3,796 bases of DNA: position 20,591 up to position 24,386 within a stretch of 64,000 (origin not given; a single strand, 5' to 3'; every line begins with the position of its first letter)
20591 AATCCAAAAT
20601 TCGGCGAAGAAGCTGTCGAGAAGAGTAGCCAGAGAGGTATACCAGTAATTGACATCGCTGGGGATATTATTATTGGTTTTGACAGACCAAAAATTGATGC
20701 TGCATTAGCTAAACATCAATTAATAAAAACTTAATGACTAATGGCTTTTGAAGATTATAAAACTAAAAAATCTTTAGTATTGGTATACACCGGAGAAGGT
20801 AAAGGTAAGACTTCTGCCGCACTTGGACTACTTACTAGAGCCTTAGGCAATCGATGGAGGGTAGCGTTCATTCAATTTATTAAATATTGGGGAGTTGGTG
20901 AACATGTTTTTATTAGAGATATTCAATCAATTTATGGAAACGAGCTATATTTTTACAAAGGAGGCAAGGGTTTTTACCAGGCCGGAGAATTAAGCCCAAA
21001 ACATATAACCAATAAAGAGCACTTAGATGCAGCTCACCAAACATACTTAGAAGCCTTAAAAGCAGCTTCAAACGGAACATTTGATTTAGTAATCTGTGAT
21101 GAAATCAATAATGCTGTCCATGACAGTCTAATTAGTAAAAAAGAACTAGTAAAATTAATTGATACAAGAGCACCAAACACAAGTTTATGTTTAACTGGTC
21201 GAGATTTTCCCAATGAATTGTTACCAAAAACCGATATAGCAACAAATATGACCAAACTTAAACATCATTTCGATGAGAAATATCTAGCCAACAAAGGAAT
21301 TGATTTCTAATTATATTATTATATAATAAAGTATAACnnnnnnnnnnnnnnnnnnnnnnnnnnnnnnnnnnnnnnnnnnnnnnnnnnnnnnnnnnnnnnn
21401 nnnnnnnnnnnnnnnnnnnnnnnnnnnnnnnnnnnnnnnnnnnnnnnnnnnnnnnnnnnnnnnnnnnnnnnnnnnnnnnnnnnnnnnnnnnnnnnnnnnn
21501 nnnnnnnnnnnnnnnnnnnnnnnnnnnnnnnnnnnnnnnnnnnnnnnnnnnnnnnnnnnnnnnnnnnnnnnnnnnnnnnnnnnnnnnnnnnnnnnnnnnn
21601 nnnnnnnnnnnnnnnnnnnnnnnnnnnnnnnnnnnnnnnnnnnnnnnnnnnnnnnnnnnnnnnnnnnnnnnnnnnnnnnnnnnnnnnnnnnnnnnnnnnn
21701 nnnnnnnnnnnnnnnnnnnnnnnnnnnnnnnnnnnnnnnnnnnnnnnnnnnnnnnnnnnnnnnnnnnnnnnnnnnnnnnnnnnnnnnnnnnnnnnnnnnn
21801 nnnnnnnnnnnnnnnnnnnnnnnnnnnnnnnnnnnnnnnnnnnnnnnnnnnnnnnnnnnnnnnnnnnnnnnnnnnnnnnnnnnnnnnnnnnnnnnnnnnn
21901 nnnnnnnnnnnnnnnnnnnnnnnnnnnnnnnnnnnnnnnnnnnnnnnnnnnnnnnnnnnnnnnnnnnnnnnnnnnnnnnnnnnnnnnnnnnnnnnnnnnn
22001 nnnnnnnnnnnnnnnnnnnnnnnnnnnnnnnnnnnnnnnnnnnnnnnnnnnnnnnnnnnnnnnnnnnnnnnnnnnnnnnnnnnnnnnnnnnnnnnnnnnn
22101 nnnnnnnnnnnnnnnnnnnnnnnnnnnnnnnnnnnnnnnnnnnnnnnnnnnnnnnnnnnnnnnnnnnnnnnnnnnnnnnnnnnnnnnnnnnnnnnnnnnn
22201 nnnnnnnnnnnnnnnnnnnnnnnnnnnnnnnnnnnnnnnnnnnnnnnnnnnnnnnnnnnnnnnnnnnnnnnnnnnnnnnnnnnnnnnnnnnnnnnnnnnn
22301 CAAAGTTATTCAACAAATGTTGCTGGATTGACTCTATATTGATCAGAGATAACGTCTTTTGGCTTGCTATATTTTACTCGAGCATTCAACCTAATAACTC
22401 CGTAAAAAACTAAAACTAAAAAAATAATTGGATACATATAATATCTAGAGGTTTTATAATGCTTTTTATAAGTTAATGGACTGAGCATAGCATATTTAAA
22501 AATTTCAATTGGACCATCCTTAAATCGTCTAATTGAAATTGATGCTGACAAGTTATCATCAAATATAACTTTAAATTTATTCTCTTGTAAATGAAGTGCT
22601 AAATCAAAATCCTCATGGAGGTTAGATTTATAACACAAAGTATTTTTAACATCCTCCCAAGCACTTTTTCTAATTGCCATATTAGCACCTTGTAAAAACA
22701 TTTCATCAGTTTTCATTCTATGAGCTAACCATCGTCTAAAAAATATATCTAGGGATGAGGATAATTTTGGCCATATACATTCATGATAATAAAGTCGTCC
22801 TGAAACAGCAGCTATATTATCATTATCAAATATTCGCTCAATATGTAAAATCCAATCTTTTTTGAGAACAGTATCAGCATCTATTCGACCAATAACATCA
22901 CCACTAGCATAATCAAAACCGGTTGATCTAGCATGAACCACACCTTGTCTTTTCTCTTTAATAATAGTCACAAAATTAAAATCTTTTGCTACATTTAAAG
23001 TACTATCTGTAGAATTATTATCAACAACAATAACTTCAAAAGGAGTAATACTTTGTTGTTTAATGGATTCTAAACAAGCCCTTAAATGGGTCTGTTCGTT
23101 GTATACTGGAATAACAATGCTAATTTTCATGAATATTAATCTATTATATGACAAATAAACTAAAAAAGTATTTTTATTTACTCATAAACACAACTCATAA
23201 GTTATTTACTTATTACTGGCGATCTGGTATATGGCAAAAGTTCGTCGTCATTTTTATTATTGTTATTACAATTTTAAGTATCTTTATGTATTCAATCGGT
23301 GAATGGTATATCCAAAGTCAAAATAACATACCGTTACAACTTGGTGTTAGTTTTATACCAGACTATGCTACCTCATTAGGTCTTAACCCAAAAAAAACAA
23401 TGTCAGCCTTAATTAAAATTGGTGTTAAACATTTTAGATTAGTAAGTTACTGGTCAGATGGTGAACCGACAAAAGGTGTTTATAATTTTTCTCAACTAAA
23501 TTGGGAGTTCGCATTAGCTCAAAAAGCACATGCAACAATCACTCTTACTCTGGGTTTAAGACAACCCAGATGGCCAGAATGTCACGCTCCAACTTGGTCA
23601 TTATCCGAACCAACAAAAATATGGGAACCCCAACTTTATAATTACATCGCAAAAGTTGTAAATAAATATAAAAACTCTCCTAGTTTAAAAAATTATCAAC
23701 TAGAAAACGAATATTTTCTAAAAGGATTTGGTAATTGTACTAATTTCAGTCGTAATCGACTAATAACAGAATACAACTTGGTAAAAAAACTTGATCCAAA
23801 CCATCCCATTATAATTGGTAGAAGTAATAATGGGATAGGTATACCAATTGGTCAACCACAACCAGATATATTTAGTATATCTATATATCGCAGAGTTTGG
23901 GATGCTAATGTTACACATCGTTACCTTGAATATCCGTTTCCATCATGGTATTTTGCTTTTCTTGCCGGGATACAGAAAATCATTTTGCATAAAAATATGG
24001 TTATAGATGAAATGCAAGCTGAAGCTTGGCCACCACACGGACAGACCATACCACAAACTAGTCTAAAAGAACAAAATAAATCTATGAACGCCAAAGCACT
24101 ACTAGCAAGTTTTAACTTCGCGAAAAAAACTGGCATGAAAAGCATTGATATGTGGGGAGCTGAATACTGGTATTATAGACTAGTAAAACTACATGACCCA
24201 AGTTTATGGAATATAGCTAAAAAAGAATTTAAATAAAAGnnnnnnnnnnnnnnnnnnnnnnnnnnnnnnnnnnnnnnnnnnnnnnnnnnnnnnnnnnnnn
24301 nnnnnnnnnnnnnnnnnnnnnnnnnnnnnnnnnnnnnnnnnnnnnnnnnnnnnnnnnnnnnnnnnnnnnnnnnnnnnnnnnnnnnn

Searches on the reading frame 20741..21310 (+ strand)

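Call 44: search_protein_families(library=pfam, proteins=[window:20741-21310:+], max_evalue=0.00001)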
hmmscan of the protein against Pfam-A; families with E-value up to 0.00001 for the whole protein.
window:20741-21310:+ (189 aa): 1 family
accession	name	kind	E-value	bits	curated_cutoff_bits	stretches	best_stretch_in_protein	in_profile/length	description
PF02572.21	CobA_CobO_BtuR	-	1.4e-45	156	25.7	1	10-189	2-172/172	ATP:corrinoid adenosyltransferase BtuR/CobO/CobP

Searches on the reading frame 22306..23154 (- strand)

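Call 66: search_protein_families(library=pfam, proteins=[window:22306-23154:-], max_evalue=0.001)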
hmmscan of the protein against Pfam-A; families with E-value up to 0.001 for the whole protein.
window:22306-23154:- (282 aa): 5 families
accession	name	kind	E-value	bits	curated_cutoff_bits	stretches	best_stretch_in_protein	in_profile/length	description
PF00535.33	Glycos_transf_2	-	1.1e-31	110.5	23.3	1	12-167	1-165/168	Glycosyl transferase family 2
PF13641.12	Glyco_tranf_2_3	-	3.4e-15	57.1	27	1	11-198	3-203/230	Glycosyltransferase like family 2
PF13632.12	Glyco_trans_2_3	-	7e-10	39.5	27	1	91-243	5-143/198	Glycosyl transferase family group 2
PF10111.15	Glyco_tranf_2_2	-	5.2e-07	29.9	27.3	1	12-114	1-111/276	Glycosyltransferase like family 2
PF13506.12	Glyco_transf_21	-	3.5e-05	23.8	21.7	1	78-208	24-156/174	Glycosyl transferase family 21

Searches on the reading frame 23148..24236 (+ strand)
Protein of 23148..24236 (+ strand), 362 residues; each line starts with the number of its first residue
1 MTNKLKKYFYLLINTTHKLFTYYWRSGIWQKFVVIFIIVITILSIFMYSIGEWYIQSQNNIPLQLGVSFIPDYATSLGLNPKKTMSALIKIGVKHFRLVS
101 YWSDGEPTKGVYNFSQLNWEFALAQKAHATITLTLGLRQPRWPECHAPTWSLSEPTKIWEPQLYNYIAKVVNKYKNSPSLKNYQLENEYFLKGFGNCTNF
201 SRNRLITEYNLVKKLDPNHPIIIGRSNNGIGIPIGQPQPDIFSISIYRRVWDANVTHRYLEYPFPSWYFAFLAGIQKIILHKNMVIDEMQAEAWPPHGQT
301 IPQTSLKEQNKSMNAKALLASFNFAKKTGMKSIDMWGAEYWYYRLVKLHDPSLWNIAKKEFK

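Call 46: search_protein_families(library=pfam, proteins=[window:23148-24236:+], max_evalue=0.001)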
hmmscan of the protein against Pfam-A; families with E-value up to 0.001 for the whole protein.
window:23148-24236:+ (362 aa): 1 family
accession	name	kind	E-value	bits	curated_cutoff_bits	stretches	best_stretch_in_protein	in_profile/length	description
PF02449.21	Glyco_hydro_42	-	7e-05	22.8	21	0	83-135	14-67/376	Beta-galactosidase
